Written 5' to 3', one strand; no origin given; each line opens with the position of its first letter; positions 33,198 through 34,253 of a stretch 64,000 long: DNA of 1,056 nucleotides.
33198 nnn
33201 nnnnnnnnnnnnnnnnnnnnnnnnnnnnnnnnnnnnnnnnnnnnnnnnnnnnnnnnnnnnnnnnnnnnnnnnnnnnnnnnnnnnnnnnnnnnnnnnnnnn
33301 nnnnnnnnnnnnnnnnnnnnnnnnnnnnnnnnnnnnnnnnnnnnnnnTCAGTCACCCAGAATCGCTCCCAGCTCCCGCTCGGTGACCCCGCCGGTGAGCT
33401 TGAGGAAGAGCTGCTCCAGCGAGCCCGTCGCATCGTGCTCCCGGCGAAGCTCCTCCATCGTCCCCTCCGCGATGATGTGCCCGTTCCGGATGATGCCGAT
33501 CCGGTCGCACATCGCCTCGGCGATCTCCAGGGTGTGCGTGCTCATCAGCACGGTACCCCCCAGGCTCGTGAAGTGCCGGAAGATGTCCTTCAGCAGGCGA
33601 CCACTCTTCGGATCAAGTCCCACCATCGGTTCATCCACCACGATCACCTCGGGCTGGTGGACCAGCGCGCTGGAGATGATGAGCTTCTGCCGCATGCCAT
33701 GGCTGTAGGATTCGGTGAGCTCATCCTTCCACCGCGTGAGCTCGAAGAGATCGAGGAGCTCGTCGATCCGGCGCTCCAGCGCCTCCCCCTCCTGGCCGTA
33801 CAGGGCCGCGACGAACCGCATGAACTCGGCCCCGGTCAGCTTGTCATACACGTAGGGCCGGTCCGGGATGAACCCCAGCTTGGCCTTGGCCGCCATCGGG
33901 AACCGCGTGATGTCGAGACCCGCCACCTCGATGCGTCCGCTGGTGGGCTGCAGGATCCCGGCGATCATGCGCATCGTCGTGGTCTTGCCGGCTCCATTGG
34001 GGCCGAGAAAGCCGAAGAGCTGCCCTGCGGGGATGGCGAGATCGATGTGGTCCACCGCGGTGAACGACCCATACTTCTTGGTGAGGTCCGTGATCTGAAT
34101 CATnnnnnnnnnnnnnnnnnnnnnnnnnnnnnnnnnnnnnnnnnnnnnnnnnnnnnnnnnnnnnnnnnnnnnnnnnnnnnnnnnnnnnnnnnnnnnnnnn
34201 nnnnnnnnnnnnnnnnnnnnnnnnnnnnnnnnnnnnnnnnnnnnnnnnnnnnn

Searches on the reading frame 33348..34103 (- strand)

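Call 5: search_protein_families(library=pfam, max_evalue=0.1, proteins=[window:33348-34103:-])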
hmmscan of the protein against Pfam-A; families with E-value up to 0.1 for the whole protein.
window:33348-34103:- (251 aa): 9 families
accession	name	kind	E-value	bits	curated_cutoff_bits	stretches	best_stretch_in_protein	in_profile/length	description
PF00005.33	ABC_tran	-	7.1e-26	91.9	25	1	18-160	2-136/137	ABC transporter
PF13304.12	AAA_21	-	3.8e-10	40.7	27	1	132-193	237-301/304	AAA domain, putative AbiEii toxin, Type IV TA system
PF13476.12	AAA_23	-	0.00055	21.1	27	1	10-51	6-43/201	AAA domain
PF13604.12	AAA_30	-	0.0019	18.4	27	1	29-61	20-52/191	AAA domain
PF00448.28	SRP54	-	0.0038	17.3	22.7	1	32-68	6-42/196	SRP54-type protein, GTPase domain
PF13401.12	AAA_22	-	0.0041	17.9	27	1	33-159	11-93/130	AAA domain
PF13514.12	AAA_27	-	0.005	16.9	22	1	9-50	9-49/206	AAA domain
PF00004.35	AAA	-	0.014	16.3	21.2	1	32-66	3-35/131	ATPase family associated with various cellular activities (AAA)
PF01078.27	Mg_chelatase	-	0.099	12.5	20.3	0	9-57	4-52/207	Magnesium chelatase, subunit ChlI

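Call 6: search_protein_families(library=ncbifam, max_evalue=0.1, proteins=[window:33348-34103:-])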
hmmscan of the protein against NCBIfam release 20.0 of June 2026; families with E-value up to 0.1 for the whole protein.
window:33348-34103:- (251 aa): 194 families (the best 25 are shown)
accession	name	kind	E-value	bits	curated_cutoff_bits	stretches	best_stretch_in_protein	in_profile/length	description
TIGR01188.1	drrA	subfamily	2.2e-75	253.8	312.45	1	9-225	1-217/302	daunorubicin resistance ABC transporter, ATP-binding protein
TIGR03522.1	GldA_ABC_ATP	equivalog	1.2e-55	189.2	402.6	1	2-224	3-224/301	gliding motility-associated ABC transporter ATP-binding subunit GldA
NF033858.1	ABC2_perm_RbbA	equivalog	1.2e-54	185.6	1050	1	2-236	267-500/909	ribosome-associated ATPase/putative transporter RbbA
TIGR03740.1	galliderm_ABC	subfamily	2.4e-50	171.3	309.75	1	3-235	2-220/223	lantibiotic protection ABC transporter ATP-binding subunit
NF010060.0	PRK13537.1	equivalog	7.2e-48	163.1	521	1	2-219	16-233/314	nodulation factor ABC transporter ATP-binding protein NodI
TIGR03864.1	PQQ_ABC_ATP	hypoth_equivalog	6.8e-46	156.6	302.25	1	2-237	2-236/236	ABC transporter, ATP-binding subunit, PQQ-dependent alcohol dehydrogenase system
TIGR04406.1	LPS_export_lptB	equivalog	6.9e-46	156.5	240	1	2-223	2-226/239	LPS export ABC transporter ATP-binding protein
NF010059.0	PRK13536.1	equivalog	2.9e-44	151.2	549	1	2-223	44-265/342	nodulation factor ABC transporter ATP-binding protein NodI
TIGR00968.1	3a0106s01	subfamily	2.2e-42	145.2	342.75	1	2-223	1-222/237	sulfate ABC transporter ATP-binding protein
TIGR01288.1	nodI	equivalog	4.7e-42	144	424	1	2-223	5-226/303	nodulation factor ABC transporter ATP-binding protein NodI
NF008144.0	PRK10895.1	equivalog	2.7e-38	131.8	381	1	4-222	6-227/241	LPS export ABC transporter ATP-binding protein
TIGR03265.1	PhnT2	equivalog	4.1e-38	131.5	457.7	1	2-222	5-225/353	putative 2-aminoethylphosphonate ABC transporter ATP-binding protein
NF040840.2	tungstate_WtpC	equivalog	1.6e-37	129.6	440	1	1-222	1-221/347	tungstate ABC transporter ATP-binding protein WtpC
TIGR01257.1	rim_protein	equivalog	6.4e-36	122.8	4012.85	1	15-219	944-1147/2272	rim ABC transporter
TIGR03411.1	urea_trans_UrtD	equivalog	1.1e-35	123.4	304.1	1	2-224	3-234/242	urea ABC transporter ATP-binding protein UrtD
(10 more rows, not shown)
